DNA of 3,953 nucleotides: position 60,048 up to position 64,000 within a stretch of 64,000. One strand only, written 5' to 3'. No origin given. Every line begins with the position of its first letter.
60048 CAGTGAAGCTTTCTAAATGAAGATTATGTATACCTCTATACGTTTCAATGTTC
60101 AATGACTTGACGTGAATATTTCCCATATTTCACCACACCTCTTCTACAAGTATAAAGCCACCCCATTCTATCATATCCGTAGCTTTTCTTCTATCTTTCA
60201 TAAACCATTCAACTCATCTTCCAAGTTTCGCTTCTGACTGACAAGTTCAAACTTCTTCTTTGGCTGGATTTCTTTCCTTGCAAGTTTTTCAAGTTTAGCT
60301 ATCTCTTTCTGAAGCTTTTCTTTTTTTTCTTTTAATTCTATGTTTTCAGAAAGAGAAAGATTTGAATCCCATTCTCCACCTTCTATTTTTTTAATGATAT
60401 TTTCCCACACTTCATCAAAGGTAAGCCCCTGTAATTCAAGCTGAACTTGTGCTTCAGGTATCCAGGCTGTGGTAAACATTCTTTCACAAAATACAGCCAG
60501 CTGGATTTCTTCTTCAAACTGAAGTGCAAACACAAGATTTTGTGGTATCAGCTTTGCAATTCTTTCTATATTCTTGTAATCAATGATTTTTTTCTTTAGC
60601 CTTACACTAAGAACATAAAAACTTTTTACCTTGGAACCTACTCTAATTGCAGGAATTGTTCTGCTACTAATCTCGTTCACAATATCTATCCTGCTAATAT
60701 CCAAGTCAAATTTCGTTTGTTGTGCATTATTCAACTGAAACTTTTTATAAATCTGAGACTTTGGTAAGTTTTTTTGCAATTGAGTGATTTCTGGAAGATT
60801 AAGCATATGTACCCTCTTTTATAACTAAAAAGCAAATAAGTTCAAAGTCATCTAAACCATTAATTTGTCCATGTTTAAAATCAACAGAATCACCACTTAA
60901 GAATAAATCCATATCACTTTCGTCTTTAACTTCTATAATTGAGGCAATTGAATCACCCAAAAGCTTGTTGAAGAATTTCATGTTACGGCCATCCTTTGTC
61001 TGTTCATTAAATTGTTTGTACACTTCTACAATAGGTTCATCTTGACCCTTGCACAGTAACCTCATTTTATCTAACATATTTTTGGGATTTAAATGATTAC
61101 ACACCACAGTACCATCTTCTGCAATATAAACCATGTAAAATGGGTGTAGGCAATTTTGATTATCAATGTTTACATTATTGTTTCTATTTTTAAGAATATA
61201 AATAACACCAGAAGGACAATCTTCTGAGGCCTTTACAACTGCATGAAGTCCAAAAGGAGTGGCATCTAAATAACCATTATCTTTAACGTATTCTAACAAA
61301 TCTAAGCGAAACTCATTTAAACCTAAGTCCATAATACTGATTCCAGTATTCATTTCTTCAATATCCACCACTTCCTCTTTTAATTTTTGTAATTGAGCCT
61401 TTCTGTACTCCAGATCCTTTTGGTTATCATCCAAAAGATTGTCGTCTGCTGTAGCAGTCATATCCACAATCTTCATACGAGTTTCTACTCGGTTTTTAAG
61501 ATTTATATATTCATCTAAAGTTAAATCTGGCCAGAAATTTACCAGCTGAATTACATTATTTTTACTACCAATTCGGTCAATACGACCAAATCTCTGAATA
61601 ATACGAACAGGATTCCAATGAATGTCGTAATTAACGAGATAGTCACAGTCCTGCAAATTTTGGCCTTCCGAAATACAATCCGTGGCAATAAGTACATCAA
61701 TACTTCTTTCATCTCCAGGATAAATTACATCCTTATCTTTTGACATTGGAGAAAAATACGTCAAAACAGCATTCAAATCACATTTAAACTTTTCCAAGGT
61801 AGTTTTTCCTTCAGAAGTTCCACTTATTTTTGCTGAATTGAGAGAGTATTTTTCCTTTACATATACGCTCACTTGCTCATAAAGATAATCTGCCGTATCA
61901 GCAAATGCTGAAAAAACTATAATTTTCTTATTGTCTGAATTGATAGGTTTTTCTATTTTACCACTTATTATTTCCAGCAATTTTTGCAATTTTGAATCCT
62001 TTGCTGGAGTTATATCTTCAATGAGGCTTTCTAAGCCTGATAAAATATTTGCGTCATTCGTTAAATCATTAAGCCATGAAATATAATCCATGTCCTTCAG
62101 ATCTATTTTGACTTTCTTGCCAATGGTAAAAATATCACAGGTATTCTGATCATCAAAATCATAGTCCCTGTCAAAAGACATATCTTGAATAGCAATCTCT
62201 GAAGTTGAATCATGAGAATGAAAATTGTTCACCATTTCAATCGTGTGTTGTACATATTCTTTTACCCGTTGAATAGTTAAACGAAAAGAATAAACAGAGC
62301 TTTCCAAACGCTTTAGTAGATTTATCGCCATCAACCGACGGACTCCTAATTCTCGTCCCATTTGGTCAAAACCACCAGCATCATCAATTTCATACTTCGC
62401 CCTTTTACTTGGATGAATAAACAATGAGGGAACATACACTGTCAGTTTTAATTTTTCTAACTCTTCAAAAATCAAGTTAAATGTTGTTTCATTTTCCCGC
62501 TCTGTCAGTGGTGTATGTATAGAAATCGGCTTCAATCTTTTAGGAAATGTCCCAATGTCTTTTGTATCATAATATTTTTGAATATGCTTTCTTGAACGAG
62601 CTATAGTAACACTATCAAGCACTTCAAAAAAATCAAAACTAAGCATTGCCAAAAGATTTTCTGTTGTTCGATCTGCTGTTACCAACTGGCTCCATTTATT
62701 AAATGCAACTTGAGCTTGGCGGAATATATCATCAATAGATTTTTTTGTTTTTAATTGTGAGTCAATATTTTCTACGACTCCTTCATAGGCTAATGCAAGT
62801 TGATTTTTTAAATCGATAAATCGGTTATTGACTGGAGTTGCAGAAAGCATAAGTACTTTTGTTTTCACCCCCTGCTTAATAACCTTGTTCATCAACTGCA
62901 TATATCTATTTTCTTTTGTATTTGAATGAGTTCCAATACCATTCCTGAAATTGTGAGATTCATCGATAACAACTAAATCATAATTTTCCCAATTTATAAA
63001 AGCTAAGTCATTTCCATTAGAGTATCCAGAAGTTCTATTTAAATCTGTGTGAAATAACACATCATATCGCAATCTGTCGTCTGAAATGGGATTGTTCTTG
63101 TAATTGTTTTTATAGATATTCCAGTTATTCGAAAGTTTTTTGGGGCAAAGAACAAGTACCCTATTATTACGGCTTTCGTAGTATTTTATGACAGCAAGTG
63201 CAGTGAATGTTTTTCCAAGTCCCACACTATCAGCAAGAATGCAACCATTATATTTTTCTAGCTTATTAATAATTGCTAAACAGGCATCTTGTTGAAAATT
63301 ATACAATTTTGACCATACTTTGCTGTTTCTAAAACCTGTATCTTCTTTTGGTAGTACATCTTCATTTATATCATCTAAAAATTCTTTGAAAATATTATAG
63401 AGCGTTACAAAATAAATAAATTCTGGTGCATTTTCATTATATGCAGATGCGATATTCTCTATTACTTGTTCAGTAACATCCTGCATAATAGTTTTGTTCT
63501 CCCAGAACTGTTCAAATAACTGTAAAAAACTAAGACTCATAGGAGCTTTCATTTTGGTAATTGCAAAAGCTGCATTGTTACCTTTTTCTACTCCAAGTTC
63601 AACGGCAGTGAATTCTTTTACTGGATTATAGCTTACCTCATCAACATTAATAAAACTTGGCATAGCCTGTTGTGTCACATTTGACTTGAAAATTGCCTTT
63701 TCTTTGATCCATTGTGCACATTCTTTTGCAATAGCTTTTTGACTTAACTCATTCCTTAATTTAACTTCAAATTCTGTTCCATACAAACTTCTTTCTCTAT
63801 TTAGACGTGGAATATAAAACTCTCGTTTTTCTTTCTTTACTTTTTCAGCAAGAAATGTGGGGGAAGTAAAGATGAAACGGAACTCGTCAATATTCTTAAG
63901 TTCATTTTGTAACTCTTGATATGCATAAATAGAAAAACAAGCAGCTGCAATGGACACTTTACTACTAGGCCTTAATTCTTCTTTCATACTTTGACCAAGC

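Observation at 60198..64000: SNF2 helicase + DUF4391-like protein co-oriented with type III Mod/Res: an apparently uncharacterised four-component restriction-like system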

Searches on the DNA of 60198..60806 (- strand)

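Call 77: search_dna_similar(query=L095:3154-12215:+, collection=ecoli_genomes, mode=near, max_rows=12)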
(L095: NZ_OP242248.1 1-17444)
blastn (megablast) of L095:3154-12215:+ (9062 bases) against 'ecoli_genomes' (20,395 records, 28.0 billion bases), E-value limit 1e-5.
Records with a match: 10; places in all: 11; records where one place covers at least 80% of the query: 9.
Genomes with a match: 10 of 5426; with a place that covers at least 80% of the query: 9. Places per genome that has any: lowest 1, median 1, highest 2. On chromosomes: 1 places; on plasmids: 10.
Best place of each record, by identity: >=99% 1; 95-99% 9.
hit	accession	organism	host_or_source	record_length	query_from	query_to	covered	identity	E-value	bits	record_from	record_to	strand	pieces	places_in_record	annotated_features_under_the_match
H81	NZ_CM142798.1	Escherichia coli strain GPEC996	chicken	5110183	1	9062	100%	99.8%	0e+0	16635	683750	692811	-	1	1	helicase-related protein | type III restriction-modification system endonuclease | site-specific DNA-methyltransferase | DUF4391 domain-containing protein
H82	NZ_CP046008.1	Escherichia coli strain 1919D62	swine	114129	1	9062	94%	97.3%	0e+0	14418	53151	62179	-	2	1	helicase-related protein | type III restriction-modification system endonuclease | site-specific DNA-methyltransferase | DUF4391 domain-containing protein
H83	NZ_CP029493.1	Escherichia coli strain HS30-1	Homo sapiens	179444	1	9062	94%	97.0%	0e+0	14257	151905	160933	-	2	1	helicase-related protein | type III restriction-modification system endonuclease | site-specific DNA-methyltransferase | DUF4391 domain-containing protein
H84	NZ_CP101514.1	Escherichia coli strain HH194M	migratory bird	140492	1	9062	94%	97.0%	0e+0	14257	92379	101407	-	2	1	helicase-related protein | type III restriction-modification system endonuclease | site-specific DNA-methyltransferase | DUF4391 domain-containing protein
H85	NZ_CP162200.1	Escherichia coli strain STK39-3-E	Coriander, import product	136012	1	9062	94%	97.0%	0e+0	14257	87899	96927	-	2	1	helicase-related protein | type III restriction-modification system endonuclease | site-specific DNA-methyltransferase | DUF4391 domain-containing protein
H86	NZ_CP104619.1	Escherichia coli strain AHM9C68I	chicken feces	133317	1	9062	93%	96.5%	0e+0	13965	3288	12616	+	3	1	helicase-related protein | type III restriction-modification system endonuclease | site-specific DNA-methyltransferase | DUF4391 domain-containing protein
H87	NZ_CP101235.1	Escherichia coli strain EC21Z-137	Homo sapiens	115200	1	9062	91%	97.7%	0e+0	14160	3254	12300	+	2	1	helicase-related protein | type III restriction-modification system endonuclease | site-specific DNA-methyltransferase | DUF4391 domain-containing protein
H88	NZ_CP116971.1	Escherichia coli strain CUVM3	Sus scrofa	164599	1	9062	90%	97.1%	0e+0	13809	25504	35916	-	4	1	helicase-related protein | site-specific DNA-methyltransferase | DEAD/DEAH box helicase family protein | restriction endonuclease | IS30-like element ISApl1 family transposase | and 1 other names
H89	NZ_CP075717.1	Escherichia coli strain CPww7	Sus scrofa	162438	1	9062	90%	97.1%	0e+0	13804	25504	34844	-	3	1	helicase-related protein | type III restriction-modification system endonuclease | site-specific DNA-methyltransferase | DUF4391 domain-containing protein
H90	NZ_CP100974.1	Escherichia coli strain ET300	Hoplobatrachus rugulosus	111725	1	7748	79%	95.7%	0e+0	11472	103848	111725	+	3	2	helicase-related protein | site-specific DNA-methyltransferase | type III restriction-modification system endonuclease | DUF4391 domain-containing protein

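Call 90: search_dna_similar(query=L096:10823-19570:+, collection=plasmids, mode=near, max_rows=60, rows=spread)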
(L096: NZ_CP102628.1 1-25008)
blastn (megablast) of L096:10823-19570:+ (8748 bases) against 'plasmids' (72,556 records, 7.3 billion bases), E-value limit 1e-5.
Records with a match: 43; places in all: 47; records where one place covers at least 80% of the query: 25.
Best place of each record, by identity: >=99% 8; 95-99% 27; 90-95% 7; 80-90% 1.
By first word of the organism name: Listeria 20; Enterococcus 14; Lactococcus 7; Brochothrix 1; Leuconostoc 1.
By predicted mobility (MOB-suite, as given by PLSDB): mobilizable 36; non-mobilizable 5; conjugative 2.
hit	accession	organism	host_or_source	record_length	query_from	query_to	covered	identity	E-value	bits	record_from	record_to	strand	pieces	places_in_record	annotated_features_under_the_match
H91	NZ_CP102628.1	Listeria innocua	cow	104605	1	8748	100%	100.0%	0e+0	16155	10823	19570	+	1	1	helicase-related protein | DEAD/DEAH box helicase family protein | site-specific DNA-methyltransferase | hypothetical protein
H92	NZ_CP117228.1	Listeria innocua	whole organism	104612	1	8748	100%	100.0%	0e+0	16150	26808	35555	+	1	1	helicase-related protein | DEAD/DEAH box helicase family protein | site-specific DNA-methyltransferase | hypothetical protein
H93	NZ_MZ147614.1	Listeria innocua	-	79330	1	8748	100%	99.7%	0e+0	16033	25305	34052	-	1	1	helicase-related protein | DEAD/DEAH box helicase family protein | site-specific DNA-methyltransferase | hypothetical protein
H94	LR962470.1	Enterococcus faecalis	-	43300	1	8748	100%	96.9%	0e+0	14676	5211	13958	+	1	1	none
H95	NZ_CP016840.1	Brochothrix thermosphacta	cell culture,poultry meat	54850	1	8748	100%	95.3%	0e+0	13889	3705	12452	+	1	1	helicase-related protein | DEAD/DEAH box helicase family protein | site-specific DNA-methyltransferase | hypothetical protein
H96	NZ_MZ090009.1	Listeria monocytogenes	-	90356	1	8748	88%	97.8%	0e+0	13354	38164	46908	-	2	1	helicase-related protein | DEAD/DEAH box helicase family protein | site-specific DNA-methyltransferase | hypothetical protein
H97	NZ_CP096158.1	Listeria monocytogenes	food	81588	1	8748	88%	97.8%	0e+0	13312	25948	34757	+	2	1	helicase-related protein | DEAD/DEAH box helicase family protein | hypothetical protein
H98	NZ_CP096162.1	Listeria monocytogenes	Homo sapiens,blood,human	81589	1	8748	88%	97.8%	0e+0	13312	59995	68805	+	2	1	helicase-related protein | DEAD/DEAH box helicase family protein | site-specific DNA-methyltransferase | hypothetical protein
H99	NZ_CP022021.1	Listeria monocytogenes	environmental,environmental swab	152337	1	8748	88%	97.8%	0e+0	13306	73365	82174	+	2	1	helicase-related protein | DEAD/DEAH box helicase family protein | DNA methyltransferase | site-specific DNA-methyltransferase | hypothetical protein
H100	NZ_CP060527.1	Listeria monocytogenes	-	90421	1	8748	88%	97.8%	0e+0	13306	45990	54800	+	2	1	helicase-related protein | DEAD/DEAH box helicase family protein | site-specific DNA-methyltransferase | hypothetical protein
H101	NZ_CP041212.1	Listeria monocytogenes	-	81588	1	8748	88%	97.8%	0e+0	13312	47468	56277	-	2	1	helicase-related protein | DEAD/DEAH box helicase family protein | site-specific DNA-methyltransferase | hypothetical protein (x2)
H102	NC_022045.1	Listeria monocytogenes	Environment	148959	1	8748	88%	97.8%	0e+0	13312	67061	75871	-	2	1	helicase-related protein | DEAD/DEAH box helicase family protein | site-specific DNA-methyltransferase | hypothetical protein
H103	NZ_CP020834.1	Listeria monocytogenes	food,wiener sausage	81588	1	8748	88%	97.8%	0e+0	13312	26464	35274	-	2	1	helicase-related protein | DEAD/DEAH box helicase family protein | site-specific DNA-methyltransferase | hypothetical protein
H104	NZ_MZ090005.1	Listeria monocytogenes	-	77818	1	8748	88%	97.8%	0e+0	13312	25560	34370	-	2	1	helicase-related protein | DEAD/DEAH box helicase family protein | site-specific DNA-methyltransferase | hypothetical protein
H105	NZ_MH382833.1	Listeria welshimeri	food product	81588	1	8748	88%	97.8%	0e+0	13312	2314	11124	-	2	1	helicase-related protein | DEAD/DEAH box helicase family protein | site-specific DNA-methyltransferase | hypothetical protein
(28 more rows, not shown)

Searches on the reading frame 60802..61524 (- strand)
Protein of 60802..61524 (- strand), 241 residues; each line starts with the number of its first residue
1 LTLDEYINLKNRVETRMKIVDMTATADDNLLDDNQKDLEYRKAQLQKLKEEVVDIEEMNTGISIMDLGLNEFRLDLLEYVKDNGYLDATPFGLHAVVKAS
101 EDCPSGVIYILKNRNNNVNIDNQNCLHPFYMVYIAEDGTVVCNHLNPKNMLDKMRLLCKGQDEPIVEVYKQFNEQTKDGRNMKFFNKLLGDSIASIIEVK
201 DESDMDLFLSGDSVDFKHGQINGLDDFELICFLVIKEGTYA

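Call 46: search_protein_families(library=pfam, proteins=[window:60802-61524:-], max_evalue=10)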
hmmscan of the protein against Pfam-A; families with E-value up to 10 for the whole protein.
seq(241 aa): 0 families

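Call 109: search_protein_families(library=padloc, proteins=[window:60802-61482:-], max_evalue=1)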
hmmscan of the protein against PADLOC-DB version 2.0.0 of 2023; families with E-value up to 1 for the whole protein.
seq(227 aa): 1 family
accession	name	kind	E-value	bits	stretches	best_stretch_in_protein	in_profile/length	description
PDLC01075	C3a139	-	1.1e-14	51.7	1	2-221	758-947/948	HKD+Snf2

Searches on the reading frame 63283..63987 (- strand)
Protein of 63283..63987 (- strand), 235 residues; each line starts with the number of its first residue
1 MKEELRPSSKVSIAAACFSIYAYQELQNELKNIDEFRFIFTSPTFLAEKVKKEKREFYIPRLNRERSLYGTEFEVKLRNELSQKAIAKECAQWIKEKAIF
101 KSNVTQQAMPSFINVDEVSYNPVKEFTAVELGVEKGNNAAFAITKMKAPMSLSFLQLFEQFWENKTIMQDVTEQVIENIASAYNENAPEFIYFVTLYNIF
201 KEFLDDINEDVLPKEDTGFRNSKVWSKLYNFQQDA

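Call 55: predict_structure(alignment_id=A5)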
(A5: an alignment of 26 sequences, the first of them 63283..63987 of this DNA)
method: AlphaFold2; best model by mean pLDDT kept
length: 235 residues; sequences in the alignment: 26
mean_pLDDT: 37.3   pTM: 0.32
mean pLDDT of the five models: 37.3, 36.2, 35.1, 34.0, 33.9
residues with pLDDT >= 90: 0; 70-90: 0; 50-70: 9; < 50: 226
segments of 3 or more residues with pLDDT < 50: 1-27, 29-163, 178-180, 182-235
pLDDT, mean of each block of 10 residues (from residue 1): 32 41 47 38 33 35 34 37 36 32 26 27 31 32 32 42 48 48 44 47 40 37 42 31
secondary structure, 60 per line:
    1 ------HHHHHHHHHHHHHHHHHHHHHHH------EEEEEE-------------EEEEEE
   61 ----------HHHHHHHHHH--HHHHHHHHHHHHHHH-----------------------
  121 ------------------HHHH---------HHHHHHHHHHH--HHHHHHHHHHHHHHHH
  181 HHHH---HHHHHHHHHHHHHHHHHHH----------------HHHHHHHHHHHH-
elements in order: H7-29 E36-41 E55-60 H71-80 H83-97 H139-142 H152-162 H165-184 H188-206 H223-234
